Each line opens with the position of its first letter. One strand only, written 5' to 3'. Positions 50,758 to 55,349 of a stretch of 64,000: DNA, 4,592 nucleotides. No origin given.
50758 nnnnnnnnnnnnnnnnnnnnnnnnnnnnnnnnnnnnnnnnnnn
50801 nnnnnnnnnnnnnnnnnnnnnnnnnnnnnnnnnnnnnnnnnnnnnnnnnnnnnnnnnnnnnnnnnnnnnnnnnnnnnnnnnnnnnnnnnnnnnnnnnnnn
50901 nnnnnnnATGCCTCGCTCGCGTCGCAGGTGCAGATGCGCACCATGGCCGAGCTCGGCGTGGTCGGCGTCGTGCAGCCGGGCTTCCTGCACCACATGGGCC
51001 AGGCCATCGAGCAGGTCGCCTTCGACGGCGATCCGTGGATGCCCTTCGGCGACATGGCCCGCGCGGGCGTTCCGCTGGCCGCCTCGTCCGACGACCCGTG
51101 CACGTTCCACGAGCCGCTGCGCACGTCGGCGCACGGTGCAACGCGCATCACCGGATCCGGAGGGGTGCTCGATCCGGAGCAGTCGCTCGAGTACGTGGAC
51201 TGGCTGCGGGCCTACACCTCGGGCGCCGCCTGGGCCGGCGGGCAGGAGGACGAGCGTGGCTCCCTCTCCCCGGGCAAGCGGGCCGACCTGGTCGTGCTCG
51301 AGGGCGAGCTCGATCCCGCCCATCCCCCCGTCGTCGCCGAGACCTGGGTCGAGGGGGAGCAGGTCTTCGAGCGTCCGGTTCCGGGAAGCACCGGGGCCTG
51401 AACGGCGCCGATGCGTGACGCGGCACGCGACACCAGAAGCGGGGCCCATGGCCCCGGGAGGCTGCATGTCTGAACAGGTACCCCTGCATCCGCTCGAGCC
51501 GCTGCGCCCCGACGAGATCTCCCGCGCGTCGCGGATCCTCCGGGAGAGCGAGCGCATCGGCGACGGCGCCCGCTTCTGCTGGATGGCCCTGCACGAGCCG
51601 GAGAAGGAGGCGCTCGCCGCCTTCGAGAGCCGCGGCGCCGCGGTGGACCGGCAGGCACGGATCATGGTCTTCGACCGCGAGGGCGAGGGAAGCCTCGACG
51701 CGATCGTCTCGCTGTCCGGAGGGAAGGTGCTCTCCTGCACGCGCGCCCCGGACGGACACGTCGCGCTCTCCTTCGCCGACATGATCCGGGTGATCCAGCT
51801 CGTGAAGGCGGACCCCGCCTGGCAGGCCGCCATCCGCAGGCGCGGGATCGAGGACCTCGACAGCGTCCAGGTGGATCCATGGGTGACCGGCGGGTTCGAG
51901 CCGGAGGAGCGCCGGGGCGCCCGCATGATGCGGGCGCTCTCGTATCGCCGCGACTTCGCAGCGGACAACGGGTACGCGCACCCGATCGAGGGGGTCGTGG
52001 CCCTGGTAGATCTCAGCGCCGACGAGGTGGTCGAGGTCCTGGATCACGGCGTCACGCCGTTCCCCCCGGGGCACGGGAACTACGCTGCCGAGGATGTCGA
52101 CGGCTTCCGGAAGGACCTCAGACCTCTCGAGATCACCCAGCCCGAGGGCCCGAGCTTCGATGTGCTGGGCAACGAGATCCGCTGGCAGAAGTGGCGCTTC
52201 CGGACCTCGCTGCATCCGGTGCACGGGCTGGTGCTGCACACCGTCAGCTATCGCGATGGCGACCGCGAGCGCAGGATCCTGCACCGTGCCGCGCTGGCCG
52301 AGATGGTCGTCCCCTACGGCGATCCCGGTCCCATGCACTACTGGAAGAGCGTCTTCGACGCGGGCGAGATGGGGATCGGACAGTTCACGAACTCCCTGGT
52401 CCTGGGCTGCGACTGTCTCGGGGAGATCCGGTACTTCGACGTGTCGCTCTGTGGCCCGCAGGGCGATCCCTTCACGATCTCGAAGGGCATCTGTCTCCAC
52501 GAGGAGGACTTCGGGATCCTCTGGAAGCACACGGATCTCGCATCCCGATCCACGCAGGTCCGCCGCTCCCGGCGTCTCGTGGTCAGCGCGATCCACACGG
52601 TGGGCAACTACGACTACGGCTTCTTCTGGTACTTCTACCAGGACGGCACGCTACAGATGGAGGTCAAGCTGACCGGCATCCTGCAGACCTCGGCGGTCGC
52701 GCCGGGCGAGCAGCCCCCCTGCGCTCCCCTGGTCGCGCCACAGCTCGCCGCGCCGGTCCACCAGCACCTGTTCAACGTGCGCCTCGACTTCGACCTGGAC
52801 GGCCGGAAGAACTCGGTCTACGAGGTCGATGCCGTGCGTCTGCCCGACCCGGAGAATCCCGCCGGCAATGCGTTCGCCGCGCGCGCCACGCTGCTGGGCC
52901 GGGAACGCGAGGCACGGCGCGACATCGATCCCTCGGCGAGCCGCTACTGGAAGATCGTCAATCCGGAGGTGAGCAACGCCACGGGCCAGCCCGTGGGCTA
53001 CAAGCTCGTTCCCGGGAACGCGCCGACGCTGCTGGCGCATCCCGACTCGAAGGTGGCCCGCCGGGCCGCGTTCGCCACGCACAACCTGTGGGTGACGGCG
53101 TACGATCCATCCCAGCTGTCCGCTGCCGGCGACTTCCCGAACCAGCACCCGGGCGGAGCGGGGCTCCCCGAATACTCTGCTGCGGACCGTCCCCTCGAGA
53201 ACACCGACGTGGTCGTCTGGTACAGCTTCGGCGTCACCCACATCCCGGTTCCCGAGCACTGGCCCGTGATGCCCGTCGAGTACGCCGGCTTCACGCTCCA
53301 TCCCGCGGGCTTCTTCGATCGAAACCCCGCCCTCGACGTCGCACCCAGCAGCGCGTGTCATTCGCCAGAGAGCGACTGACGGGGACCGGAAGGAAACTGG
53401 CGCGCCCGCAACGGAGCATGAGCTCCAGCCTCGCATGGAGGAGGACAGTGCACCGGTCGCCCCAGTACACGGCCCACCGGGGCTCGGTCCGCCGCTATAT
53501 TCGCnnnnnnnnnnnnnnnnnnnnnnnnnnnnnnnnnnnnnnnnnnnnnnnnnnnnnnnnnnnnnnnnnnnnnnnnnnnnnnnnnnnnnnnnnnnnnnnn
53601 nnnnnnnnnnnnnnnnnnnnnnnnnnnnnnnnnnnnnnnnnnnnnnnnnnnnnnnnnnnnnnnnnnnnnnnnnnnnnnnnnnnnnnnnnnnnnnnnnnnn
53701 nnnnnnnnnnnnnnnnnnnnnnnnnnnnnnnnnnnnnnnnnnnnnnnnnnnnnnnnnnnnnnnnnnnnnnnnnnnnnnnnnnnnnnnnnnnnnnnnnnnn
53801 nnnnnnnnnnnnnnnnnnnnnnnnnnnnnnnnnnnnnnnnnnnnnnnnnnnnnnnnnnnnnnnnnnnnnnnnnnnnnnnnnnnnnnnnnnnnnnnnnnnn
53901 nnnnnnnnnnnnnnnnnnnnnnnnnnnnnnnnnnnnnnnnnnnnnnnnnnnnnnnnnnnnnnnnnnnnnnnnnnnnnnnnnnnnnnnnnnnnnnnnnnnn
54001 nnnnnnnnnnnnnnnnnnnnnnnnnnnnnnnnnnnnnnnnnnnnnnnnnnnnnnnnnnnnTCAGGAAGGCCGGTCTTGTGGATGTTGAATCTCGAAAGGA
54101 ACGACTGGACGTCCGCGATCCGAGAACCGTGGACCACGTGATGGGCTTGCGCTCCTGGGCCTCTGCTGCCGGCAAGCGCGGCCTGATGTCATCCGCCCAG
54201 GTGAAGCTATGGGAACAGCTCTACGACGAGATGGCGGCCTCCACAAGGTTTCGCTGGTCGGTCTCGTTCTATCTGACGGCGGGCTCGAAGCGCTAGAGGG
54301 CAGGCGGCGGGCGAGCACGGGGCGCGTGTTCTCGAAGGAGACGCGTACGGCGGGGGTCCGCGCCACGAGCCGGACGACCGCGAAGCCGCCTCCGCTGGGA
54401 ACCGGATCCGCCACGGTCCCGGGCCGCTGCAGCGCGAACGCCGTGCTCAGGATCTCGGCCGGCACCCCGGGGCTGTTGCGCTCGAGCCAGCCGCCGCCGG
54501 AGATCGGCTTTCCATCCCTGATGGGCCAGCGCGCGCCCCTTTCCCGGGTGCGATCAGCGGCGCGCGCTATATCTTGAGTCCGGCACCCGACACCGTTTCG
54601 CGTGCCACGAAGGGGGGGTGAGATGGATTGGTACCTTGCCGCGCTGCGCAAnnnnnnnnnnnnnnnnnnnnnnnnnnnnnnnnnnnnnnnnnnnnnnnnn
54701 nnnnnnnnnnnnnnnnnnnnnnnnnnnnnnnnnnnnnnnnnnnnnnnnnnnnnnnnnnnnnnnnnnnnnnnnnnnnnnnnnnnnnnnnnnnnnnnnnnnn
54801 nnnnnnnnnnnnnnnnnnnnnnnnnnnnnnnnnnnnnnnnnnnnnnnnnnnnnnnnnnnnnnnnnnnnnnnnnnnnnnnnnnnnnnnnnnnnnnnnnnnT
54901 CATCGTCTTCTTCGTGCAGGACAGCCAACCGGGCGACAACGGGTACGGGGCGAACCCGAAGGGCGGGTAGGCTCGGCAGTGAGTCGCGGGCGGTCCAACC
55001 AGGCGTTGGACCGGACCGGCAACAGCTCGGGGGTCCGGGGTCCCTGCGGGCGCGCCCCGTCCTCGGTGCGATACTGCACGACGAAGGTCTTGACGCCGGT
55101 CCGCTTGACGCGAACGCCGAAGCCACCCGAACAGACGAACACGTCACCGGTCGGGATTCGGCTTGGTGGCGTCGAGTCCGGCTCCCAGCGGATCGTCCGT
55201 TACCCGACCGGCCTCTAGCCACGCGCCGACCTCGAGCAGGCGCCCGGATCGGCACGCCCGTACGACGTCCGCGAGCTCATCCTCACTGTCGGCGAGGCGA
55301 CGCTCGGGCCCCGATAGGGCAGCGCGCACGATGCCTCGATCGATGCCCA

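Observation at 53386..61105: Exact 25-bp direct repeat containing the tRNA-Arg 3' end delimits a ~7.7-kb island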

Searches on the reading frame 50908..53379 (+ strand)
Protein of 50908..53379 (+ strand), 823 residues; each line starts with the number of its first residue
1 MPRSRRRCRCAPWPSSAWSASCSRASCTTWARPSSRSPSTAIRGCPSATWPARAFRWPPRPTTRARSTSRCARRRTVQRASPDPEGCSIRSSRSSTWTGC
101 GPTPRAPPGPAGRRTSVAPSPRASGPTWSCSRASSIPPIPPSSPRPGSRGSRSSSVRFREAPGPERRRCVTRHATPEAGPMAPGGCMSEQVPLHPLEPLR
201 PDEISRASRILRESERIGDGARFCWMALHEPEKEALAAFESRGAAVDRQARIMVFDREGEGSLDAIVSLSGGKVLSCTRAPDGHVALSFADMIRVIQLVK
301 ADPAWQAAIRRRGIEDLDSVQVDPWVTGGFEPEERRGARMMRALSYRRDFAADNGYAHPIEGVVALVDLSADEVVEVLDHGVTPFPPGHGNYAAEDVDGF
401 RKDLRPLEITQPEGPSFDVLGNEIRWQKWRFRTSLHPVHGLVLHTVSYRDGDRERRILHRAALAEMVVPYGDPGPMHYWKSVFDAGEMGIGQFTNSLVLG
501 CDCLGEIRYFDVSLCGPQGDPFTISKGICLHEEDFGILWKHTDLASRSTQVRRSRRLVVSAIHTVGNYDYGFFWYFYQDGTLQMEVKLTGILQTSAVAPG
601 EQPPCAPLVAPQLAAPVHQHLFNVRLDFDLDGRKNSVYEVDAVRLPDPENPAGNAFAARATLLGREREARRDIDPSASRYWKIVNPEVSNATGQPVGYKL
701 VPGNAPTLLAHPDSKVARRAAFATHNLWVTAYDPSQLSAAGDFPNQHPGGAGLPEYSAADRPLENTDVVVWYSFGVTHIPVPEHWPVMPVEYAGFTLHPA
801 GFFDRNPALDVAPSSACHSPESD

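Call 11: search_protein_families(library=pfam, proteins=[window:50908-53379:+], max_evalue=0.01)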
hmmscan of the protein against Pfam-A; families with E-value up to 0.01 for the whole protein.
window:50908-53379:+ (823 aa): 4 families
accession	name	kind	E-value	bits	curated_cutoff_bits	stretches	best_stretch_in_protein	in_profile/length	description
PF01179.26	Cu_amine_oxid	-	2.6e-157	524.3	27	1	408-809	2-407/407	Copper amine oxidase, enzyme domain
PF21994.1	AGAO-like_N2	-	1.6e-15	57.5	27.4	1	202-276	3-75/76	AGAO-like N2 domain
PF02728.21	Cu_amine_oxidN3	-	8e-13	49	22.6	1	288-381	4-94/100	Copper amine oxidase, N3 domain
PF02727.21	Cu_amine_oxidN2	-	3.4e-09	37.3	21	1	194-276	1-83/87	Copper amine oxidase, N2 domain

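Call 12: find_related_loci(query=window:51400-53379:+, collection=genome_contigs, flank=10000)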
Query window:51400-53379:+ (659 aa) in genome_contigs; peptide patterns used: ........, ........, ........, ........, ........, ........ (x = any residue, [..] = any of these).
598 stretches matched a pattern (row limit reached: there are more); 569 encode a relative of the query (tblastn E <= 1e-3); the best 80 are kept; 80 distinct loci.
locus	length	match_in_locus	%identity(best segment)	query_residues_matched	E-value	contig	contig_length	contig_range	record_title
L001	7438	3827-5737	56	11-654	0e+0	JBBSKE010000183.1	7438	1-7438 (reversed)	MAG: Tepidiformales bacterium isolate LS4_metabat2.238 LS4_metabat2.238_K_3654478_L_7438_cov_11.0000, whole genome shotg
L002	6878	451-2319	57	29-654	0e+0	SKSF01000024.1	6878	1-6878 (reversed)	MAG: Dehalococcoidia bacterium isolate CSSed162cmA_515 CSSed16-2cmA-50357, whole genome shotgun sequence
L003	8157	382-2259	57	29-654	0e+0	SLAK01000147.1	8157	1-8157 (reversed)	MAG: Dehalococcoidia bacterium isolate CSSed162cmB_403 CSSed16-2cmB-37711, whole genome shotgun sequence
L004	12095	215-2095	55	28-654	0e+0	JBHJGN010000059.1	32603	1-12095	MAG: Cyanophyceae cyanobacterium isolate sb_S3C1218_1 S3Ck141_280922, whole genome shotgun sequence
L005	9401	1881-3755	55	30-655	0e+0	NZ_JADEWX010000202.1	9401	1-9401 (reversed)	Nodosilinea sp. LEGE 07088 NODE_420_length_9401_cov_32.2092, whole genome shotgun sequence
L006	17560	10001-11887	55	29-657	0e+0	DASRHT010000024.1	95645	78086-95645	MAG TPA_asm: Ktedonobacteraceae bacterium isolate SMAG_U10091 k141_2323230, whole genome shotgun sequence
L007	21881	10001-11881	54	28-654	0e+0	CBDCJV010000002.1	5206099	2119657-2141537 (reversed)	MAG: Waterburya sp. isolate 729b48fa-ff8a-4891-b9d6-8f33d3982af4 genome assembly, contig: contig_2, whole genome shotgun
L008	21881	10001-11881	54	28-654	0e+0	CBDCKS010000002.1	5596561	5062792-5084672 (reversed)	MAG: Waterburya sp. isolate bdb401a2-853f-4382-af14-1dba441725e1 genome assembly, contig: contig_2, whole genome shotgun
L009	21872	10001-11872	58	30-654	0e+0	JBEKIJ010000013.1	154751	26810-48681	MAG: Acidimicrobiales bacterium isolate SPRUCE 298 SPRUCE_298_13, whole genome shotgun sequence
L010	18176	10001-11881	54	28-654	0e+0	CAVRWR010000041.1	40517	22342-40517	MAG: uncultured cyanobacterium isolate MFD02832.bin.2.2 genome assembly, contig: contig_19950, whole genome shotgun sequ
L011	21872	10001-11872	55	30-653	0e+0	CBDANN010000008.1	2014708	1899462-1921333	MAG: Dehalococcoidia bacterium isolate bab385ab-22f5-4112-b3d4-ef8e4049cb71 genome assembly, contig: contig_8, whole gen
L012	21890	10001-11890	54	30-655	0e+0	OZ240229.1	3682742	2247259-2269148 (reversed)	MAG: Dehalococcoidia bacterium isolate 45ebccb5-8dc7-467f-b442-4f2fde1bb093 genome assembly, chromosome: 1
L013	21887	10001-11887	54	30-655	0e+0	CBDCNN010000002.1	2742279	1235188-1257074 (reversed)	MAG: Dehalococcoidia bacterium isolate f925f4b4-e5cd-4c29-90df-f015b0a4b6e1 genome assembly, contig: contig_2, whole gen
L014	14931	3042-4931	54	30-655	0e+0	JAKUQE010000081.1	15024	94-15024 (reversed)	MAG: Dehalococcoidia bacterium isolate ALOHA_A2.5_21 A2.5-Dehalococcoidia-20_81, whole genome shotgun sequence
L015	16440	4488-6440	54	19-654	0e+0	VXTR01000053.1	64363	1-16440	MAG: Chloroflexi bacterium isolate SB0666_bin_1 NODE_154_length_64363_cov_20.999938, whole genome shotgun sequence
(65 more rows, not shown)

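Call 28: find_related_loci(query=window:51400-53379:+, collection=metagenome_contigs, flank=10000)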
Query window:51400-53379:+ (659 aa) in metagenome_contigs; peptide patterns used: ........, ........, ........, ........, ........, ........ (x = any residue, [..] = any of these).
568 stretches matched a pattern; 516 encode a relative of the query (tblastn E <= 1e-3); the best 80 are kept; 80 distinct loci.
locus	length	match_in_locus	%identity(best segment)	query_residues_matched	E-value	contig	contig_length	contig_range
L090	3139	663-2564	74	23-656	0e+0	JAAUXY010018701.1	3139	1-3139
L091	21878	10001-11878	55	29-654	0e+0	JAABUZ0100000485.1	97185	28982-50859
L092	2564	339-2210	57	30-655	0e+0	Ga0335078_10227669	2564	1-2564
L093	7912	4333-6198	55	29-650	0e+0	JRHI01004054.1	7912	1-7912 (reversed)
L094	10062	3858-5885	52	5-654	0e+0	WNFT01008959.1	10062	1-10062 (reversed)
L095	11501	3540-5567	52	5-654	0e+0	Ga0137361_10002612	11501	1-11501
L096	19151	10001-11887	55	29-657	0e+0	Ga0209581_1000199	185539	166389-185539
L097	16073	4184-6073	54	30-655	0e+0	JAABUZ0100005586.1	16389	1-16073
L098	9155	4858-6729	58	30-654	0e+0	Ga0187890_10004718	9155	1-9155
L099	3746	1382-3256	54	30-655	0e+0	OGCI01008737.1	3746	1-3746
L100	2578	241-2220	53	3-655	0e+0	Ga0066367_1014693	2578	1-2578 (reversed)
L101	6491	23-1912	54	30-655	0e+0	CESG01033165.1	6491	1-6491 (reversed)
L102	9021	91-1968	54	30-655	0e+0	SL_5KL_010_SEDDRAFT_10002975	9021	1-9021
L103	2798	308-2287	53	3-655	0e+0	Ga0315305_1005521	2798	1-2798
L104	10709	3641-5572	54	20-654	0e+0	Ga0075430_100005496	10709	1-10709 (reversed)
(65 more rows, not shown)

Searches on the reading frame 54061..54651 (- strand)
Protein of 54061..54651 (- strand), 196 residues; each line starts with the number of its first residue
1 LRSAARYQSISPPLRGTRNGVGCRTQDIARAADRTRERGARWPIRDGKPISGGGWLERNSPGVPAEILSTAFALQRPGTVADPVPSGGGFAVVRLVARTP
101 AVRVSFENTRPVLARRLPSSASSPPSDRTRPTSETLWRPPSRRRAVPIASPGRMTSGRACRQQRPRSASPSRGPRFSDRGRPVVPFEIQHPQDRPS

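Call 11: search_protein_families(library=pfam, proteins=[window:54061-54651:-], max_evalue=0.01)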
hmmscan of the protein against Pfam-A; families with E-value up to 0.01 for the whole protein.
window:54061-54651:- (196 aa): 1 family
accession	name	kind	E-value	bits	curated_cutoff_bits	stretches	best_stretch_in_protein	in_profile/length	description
PF13145.12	Rotamase_2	-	4.9e-07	31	27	1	42-110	54-120/121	PPIC-type PPIASE domain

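Call 32: search_protein_families(library=phrogs, max_evalue=0.1, proteins=[window:54061-54651:-])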
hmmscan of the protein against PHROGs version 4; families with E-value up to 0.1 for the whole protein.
window:54061-54651:- (196 aa): 0 families

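Call 33: search_protein_families(library=ncbifam, max_evalue=0.1, proteins=[window:54061-54651:-])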
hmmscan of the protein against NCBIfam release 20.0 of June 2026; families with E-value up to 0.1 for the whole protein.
window:54061-54651:- (196 aa): 1 family
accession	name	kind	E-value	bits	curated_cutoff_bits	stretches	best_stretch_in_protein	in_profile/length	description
TIGR04500.1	PpiC_rel_mature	subfamily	0.00077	18.8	180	1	36-103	243-309/340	TIGR04500 family putative peptide maturation system protein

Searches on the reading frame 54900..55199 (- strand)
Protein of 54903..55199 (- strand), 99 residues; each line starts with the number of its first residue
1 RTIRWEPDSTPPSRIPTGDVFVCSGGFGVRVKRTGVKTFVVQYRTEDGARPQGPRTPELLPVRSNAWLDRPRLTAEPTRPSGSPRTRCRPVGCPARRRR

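Call 11: search_protein_families(library=pfam, proteins=[window:54900-55142:-], max_evalue=0.01)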
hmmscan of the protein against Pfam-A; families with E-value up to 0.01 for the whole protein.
window:54900-55142:- (80 aa): 1 family
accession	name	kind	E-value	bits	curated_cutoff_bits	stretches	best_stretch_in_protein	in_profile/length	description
PF13356.12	Arm-DNA-bind_3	-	0.002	18.7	27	1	6-29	21-41/83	Arm DNA-binding domain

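Call 32: search_protein_families(library=phrogs, max_evalue=0.1, proteins=[window:54903-55199:-])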
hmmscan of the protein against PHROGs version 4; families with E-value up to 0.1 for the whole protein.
seq(99 aa): 0 families

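Call 33: search_protein_families(library=ncbifam, max_evalue=0.1, proteins=[window:54903-55199:-])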
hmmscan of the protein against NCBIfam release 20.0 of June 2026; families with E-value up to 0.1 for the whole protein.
seq(99 aa): 0 families

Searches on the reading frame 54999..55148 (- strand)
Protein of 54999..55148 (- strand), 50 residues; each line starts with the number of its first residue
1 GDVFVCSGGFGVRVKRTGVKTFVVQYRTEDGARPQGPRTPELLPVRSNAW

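Call 54: search_dna_similar(query=window:54999-55148:-, collection=plasmids, mode=protein, max_evalue=10, max_rows=25)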
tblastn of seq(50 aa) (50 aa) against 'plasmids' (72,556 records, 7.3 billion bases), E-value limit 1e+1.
Records with a match: 5; places in all: 6; records where one place covers at least 80% of the query: 0.
Best place of each record, by identity: 60-80% 3; <60% 2.
By first word of the organism name: Rhizobium 2; Ruegeria 1; Sphingopyxis 1; Azospirillum 1.
By predicted mobility (MOB-suite, as given by PLSDB): non-mobilizable 4; conjugative 1.
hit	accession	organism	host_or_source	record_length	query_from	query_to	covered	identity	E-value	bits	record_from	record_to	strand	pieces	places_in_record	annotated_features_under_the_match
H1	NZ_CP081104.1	Ruegeria conchae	-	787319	9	35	54%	63.0%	2e-2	37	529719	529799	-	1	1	site-specific integrase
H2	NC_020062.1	Rhizobium tropici CIAT 899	Phaseolus vulgaris root nodule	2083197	9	38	60%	53.3%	4e-2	37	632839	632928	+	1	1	record has no annotation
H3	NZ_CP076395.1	Sphingopyxis indica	Single cell,HCH dumpsite soil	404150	9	31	46%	60.9%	1e-1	35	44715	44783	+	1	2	site-specific integrase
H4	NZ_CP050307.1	Rhizobium lusitanum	Oxytropis pumilio,cell culture,root ...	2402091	9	33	50%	56.0%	1e-1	35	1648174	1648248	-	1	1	none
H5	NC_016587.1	Azospirillum lipoferum 4B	-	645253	8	27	40%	65.0%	4e+0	31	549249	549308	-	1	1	Arm DNA-binding domain-containing protein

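Call 69: get_annotated_region(hit=H1, flank=2500)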
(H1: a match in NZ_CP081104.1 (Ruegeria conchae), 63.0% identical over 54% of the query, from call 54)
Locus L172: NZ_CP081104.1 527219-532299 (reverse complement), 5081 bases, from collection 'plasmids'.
description: Ruegeria conchae strain M340 plasmid unnamed1, complete sequence
organism: Ruegeria conchae (NCBI taxid 981384)
taxonomy: Bacteria; Pseudomonadota; Alphaproteobacteria; Rhodobacterales; Roseobacteraceae; Ruegeria; Ruegeria conchae
host: -; source: -; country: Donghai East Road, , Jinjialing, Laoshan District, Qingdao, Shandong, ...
typing (MOB-suite, as given by PLSDB): non-mobilizable
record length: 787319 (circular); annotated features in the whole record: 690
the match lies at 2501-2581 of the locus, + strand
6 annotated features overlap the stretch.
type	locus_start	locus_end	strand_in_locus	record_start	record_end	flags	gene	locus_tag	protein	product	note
CDS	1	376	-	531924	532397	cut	-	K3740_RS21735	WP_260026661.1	hypothetical protein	-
CDS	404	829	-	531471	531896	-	-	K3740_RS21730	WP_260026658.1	hypothetical protein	-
CDS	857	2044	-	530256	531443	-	-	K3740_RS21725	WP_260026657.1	integrase arm-type DNA-binding domain-containing protein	GO:0015074 - DNA integration [Evidence IEA]; GO:0006310 - DNA recombination [Evidence IEA]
CDS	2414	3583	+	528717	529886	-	-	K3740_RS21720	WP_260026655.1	site-specific integrase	GO:0015074 - DNA integration [Evidence IEA]; GO:0006310 - DNA recombination [Evidence IEA]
CDS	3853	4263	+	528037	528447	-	-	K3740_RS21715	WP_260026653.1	nuclear transport factor 2 family protein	-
CDS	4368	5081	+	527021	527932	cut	-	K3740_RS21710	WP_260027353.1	GNAT family N-acetyltransferase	-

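Call 70: get_annotated_region(hit=H3, flank=2500)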
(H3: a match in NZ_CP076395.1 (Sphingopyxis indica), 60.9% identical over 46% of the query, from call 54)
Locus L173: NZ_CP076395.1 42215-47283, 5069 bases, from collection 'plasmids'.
description: Sphingopyxis indica strain MC4 plasmid pMC4, complete sequence
organism: Sphingopyxis indica (NCBI taxid 436663)
taxonomy: Bacteria; Pseudomonadota; Alphaproteobacteria; Sphingomonadales; Sphingomonadaceae; Sphingopyxis; Sphingopyxis indica
host: -; source: Single cell,HCH dumpsite soil; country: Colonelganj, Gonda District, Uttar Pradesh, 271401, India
typing (MOB-suite, as given by PLSDB): conjugative; relaxase MOBP; mating-pair formation MPF_T
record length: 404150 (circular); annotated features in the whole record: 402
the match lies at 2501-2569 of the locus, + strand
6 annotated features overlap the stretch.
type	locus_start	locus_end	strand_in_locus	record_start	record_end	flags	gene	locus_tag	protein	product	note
CDS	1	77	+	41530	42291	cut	-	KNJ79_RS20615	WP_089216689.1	molybdopterin-binding protein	-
CDS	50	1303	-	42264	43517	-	-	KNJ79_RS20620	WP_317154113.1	MFS transporter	GO:0055085 - transmembrane transport [Evidence IEA]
CDS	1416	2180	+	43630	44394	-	-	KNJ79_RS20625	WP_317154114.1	transglutaminase family protein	-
CDS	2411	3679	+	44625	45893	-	-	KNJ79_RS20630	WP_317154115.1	site-specific integrase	GO:0015074 - DNA integration [Evidence IEA]; GO:0006310 - DNA recombination [Evidence IEA]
CDS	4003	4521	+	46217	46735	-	-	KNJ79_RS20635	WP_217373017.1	DUF305 domain-containing protein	-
CDS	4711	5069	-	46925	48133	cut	chrA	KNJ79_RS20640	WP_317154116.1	chromate efflux transporter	GO:0015703 - chromate transport [Evidence IEA]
